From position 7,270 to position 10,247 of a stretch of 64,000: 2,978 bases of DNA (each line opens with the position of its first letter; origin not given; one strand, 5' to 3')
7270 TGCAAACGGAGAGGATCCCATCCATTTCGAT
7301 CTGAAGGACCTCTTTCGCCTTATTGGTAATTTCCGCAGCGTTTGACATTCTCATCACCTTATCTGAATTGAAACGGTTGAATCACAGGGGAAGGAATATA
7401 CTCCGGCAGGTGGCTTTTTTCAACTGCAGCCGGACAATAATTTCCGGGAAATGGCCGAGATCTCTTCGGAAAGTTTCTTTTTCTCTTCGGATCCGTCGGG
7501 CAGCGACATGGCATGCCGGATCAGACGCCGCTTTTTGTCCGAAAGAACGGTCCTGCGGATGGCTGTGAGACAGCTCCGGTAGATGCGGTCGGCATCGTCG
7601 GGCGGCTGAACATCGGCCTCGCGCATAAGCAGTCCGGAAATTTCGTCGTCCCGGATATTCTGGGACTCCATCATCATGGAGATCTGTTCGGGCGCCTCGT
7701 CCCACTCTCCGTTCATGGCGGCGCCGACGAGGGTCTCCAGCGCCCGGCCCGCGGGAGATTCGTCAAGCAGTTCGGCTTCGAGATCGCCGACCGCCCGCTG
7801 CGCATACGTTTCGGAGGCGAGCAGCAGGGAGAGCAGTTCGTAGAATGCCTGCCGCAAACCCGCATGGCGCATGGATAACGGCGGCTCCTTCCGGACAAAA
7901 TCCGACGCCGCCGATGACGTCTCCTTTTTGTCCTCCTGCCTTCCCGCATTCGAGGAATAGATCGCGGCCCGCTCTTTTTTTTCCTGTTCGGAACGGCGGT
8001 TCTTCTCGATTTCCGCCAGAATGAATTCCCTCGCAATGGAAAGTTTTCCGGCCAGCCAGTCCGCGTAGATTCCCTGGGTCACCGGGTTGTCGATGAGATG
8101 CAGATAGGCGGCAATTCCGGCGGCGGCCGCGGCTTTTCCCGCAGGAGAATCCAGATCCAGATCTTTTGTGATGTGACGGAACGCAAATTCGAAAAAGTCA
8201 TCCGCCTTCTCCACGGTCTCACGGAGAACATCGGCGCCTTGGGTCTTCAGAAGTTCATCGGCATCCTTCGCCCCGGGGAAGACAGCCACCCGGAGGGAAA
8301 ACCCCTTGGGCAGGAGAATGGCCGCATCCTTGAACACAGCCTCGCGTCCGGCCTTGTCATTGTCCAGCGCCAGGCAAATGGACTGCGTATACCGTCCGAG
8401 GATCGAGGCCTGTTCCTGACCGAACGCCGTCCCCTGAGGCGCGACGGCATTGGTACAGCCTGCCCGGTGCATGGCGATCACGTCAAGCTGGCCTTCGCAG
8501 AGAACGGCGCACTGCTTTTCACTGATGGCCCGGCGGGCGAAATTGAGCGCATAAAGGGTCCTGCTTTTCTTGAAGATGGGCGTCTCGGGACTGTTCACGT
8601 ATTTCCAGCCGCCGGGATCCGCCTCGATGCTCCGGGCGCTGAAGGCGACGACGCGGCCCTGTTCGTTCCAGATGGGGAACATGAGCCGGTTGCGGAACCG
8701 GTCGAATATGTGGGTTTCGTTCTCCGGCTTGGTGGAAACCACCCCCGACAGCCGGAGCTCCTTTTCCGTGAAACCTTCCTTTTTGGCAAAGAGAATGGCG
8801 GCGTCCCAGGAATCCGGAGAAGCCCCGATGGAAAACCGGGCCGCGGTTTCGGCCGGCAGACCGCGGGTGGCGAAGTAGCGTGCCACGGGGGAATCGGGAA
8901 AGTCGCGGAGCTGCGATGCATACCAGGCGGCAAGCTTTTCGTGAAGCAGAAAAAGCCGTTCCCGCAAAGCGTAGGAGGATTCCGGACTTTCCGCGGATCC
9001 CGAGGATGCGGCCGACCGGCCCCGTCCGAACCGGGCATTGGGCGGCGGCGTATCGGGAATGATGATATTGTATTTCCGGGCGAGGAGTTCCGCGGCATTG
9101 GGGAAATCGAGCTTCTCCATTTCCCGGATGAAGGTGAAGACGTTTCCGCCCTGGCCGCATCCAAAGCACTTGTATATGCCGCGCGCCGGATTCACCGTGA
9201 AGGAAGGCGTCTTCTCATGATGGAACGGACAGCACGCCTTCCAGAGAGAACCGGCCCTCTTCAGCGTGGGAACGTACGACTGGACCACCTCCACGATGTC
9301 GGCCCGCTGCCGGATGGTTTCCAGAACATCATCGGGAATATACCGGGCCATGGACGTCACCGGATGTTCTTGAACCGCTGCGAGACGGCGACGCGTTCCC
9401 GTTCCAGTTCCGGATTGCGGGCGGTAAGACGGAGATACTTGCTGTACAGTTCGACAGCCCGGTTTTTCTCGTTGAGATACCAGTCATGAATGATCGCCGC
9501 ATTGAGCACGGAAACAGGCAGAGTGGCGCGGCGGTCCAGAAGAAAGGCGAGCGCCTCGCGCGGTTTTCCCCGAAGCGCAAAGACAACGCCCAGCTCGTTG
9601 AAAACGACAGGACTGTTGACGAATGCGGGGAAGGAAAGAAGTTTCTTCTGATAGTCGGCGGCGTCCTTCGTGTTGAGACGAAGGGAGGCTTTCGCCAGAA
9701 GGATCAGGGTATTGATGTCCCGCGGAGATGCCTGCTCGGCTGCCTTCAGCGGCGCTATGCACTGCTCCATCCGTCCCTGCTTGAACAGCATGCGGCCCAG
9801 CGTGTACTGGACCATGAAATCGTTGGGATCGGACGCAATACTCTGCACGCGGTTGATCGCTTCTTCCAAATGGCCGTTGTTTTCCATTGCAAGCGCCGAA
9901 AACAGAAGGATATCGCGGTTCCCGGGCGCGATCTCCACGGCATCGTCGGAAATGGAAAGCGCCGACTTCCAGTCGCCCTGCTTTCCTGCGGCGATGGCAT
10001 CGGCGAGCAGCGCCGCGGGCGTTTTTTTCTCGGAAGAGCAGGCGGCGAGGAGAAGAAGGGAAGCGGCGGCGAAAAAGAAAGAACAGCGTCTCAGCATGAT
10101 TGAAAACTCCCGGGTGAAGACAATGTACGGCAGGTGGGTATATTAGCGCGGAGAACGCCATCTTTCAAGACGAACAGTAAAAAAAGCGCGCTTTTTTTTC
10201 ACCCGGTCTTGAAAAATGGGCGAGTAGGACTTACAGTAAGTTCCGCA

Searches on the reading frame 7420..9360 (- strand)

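Call 33: search_protein_families(library=pfam, proteins=[window:7420-9360:-], max_evalue=0.001)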
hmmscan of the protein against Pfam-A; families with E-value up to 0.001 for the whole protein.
window:7420-9360:- (646 aa): 7 families
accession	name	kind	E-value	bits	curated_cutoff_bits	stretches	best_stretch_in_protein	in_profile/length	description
PF01807.25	Zn_ribbon_DnaG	-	3.9e-35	120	24.9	1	9-103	2-95/98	CHC2 zinc finger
PF08275.17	DNAG_N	-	2.2e-33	115.5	26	1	146-275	1-127/128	DNA primase catalytic core, N-terminal domain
PF13155.12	Toprim_2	-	4.5e-20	72.3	22.1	1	286-371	1-88/88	Toprim-like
PF10410.14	DnaB_bind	-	2.8e-12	47.1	20.6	1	390-444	1-55/56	DnaB-helicase binding domain of primase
PF13662.12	Toprim_4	-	4.6e-12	46.4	25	1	284-358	2-83/85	Toprim domain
PF01751.28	Toprim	-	1.6e-06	28.6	23.1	1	286-344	3-75/96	Toprim domain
PF13362.12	Toprim_3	-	0.00061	20.6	27.2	0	285-377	2-95/95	Toprim domain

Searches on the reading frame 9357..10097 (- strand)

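Call 33: search_protein_families(library=pfam, proteins=[window:9357-10097:-], max_evalue=0.001)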
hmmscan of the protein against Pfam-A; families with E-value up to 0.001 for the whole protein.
window:9357-10097:- (246 aa): 10 families
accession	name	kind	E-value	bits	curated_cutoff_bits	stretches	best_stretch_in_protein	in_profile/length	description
PF12895.13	ANAPC3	-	5.1e-10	39.9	27.2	1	77-145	5-73/82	Anaphase-promoting complex, cyclosome, subunit 3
PF13428.12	TPR_14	-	5.4e-10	39.4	23.5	0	96-137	3-44/44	Tetratricopeptide repeat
PF14559.12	TPR_19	-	8.9e-10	39.2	25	1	40-90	4-54/68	Tetratricopeptide repeat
PF13424.12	TPR_12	-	3e-07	31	30.1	0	76-114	25-65/77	Tetratricopeptide repeat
PF13431.12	TPR_17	-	3.1e-07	30.6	24.4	0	85-114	4-33/34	Tetratricopeptide repeat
PF07719.23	TPR_2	-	4.6e-07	29.9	27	0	96-125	3-32/34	Tetratricopeptide repeat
PF13432.12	TPR_16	-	3.3e-06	27.9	32.7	0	73-127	9-64/65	Tetratricopeptide repeat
PF00515.34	TPR_1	-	2.1e-05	24.6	27.8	0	98-120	5-27/34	Tetratricopeptide repeat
PF13414.12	TPR_11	-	0.00032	20.8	26.8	0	101-138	1-38/42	TPR repeat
PF23914.1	TPR_CcmH_CycH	-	0.00043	20.6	42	0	86-150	42-106/158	Cytochrome c-type biogenesis protein H TPR domain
